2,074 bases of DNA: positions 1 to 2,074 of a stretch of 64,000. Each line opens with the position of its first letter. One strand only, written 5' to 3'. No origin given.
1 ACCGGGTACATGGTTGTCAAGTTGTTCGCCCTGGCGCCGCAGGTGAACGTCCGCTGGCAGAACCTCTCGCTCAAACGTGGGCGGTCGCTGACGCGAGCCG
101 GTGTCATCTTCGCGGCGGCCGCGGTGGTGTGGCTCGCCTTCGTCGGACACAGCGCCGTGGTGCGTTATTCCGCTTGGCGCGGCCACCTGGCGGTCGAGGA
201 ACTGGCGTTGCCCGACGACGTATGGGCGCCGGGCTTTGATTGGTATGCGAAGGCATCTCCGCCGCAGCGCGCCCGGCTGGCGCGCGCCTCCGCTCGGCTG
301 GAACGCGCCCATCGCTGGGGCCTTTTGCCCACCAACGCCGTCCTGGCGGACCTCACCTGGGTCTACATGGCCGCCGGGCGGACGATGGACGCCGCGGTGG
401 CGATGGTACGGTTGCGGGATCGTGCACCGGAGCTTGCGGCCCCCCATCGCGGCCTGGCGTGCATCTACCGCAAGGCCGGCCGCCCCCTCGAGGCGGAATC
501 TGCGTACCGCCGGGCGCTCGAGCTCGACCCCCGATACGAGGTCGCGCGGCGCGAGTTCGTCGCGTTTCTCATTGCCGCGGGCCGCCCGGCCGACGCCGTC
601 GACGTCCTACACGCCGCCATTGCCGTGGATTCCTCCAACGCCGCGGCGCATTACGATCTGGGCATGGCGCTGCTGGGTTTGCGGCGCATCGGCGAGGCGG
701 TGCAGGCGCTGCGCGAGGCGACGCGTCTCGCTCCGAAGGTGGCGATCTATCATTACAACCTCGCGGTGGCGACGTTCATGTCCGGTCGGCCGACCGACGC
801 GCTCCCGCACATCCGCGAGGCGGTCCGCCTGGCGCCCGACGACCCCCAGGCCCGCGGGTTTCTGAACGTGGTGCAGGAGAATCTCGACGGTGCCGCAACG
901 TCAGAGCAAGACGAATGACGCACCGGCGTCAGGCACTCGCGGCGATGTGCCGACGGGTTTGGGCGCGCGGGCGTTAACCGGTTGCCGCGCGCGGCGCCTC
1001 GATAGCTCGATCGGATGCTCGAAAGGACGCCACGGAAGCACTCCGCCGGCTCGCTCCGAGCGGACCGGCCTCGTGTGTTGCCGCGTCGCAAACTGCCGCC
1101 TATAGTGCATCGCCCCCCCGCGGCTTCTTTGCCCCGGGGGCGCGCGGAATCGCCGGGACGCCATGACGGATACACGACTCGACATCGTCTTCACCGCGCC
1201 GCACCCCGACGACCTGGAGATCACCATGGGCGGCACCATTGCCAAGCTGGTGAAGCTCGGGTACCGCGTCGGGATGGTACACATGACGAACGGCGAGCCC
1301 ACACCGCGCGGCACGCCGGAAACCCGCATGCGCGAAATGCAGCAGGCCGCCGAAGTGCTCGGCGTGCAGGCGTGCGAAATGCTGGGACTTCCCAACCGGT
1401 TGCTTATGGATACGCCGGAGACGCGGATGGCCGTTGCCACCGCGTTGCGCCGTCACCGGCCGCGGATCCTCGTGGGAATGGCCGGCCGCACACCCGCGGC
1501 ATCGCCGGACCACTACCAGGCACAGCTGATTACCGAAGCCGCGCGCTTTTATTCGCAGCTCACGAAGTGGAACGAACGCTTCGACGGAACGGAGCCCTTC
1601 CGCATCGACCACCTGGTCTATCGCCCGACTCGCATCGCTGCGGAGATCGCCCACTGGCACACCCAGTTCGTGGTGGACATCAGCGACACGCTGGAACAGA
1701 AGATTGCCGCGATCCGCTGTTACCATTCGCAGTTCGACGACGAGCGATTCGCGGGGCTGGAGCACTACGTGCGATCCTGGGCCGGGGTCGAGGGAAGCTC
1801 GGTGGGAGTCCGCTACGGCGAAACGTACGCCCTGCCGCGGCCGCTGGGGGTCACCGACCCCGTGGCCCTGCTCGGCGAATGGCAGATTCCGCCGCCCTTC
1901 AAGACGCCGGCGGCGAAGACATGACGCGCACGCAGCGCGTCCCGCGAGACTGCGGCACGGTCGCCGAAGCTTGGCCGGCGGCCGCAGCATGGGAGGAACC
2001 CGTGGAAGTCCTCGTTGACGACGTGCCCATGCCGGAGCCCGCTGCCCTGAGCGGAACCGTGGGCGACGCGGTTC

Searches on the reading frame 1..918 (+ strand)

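Call 32: search_protein_families(library=pfam, proteins=[window:1-918:+], max_evalue=0.001)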
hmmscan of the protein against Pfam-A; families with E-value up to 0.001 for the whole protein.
window:1-918:+ (305 aa): 16 families
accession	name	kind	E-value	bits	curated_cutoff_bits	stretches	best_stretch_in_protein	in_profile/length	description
PF13432.12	TPR_16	-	4.3e-21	75.5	32.7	3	218-282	1-65/65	Tetratricopeptide repeat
PF07719.23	TPR_2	-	1.3e-20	72.1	27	2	148-178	3-33/34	Tetratricopeptide repeat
PF00515.34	TPR_1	-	2.8e-18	65.3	27.8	1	150-179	5-34/34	Tetratricopeptide repeat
PF14559.12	TPR_19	-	2.4e-15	57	25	2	190-251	1-62/68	Tetratricopeptide repeat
PF13414.12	TPR_11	-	3.4e-13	49.5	26.8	1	194-225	8-39/42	TPR repeat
PF13181.12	TPR_8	-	6.2e-13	48.2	25.7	1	152-178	7-33/34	Tetratricopeptide repeat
PF13428.12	TPR_14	-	7.5e-13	48.2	23.5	0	215-255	2-42/44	Tetratricopeptide repeat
PF13424.12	TPR_12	-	1.1e-11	45.2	30.1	1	125-176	22-75/77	Tetratricopeptide repeat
PF13431.12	TPR_17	-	4.4e-11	42.6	24.4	0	206-235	5-34/34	Tetratricopeptide repeat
PF13429.12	TPR_15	-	3.4e-07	30.4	26.2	1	153-238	153-238/280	Tetratricopeptide repeat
PF13176.12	TPR_7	-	1e-06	28.8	27.9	0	151-177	4-30/36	Tetratricopeptide repeat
PF23914.1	TPR_CcmH_CycH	-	3.4e-06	27.4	42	0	209-289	45-128/158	Cytochrome c-type biogenesis protein H TPR domain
PF13374.12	TPR_10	-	2.1e-05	24.8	27.5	0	152-175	8-31/42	Tetratricopeptide repeat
PF13174.12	TPR_6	-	0.0002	22.2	26.3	0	152-177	6-31/33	Tetratricopeptide repeat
PF11846.14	Wzy_C_2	-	0.00029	21.3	28.5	0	228-284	127-182/191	Virulence factor membrane-bound polymerase, C-terminal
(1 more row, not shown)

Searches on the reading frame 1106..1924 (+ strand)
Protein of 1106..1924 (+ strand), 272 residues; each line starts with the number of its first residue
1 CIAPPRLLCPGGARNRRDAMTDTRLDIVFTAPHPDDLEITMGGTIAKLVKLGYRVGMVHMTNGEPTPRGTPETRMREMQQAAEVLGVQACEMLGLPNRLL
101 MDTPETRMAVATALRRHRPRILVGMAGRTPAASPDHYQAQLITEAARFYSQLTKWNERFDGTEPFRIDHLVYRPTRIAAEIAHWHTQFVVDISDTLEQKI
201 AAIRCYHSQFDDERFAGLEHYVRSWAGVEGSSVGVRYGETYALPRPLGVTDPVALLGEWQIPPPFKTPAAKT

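Call 32: search_protein_families(library=pfam, proteins=[window:1106-1924:+], max_evalue=0.001)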
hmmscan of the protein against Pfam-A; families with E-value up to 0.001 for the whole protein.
window:1106-1924:+ (272 aa): 1 family
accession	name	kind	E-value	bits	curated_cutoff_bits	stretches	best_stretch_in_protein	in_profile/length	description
PF02585.22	PIG-L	-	1.6e-20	74.4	28.2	1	29-146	2-128/129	GlcNAc-PI de-N-acetylase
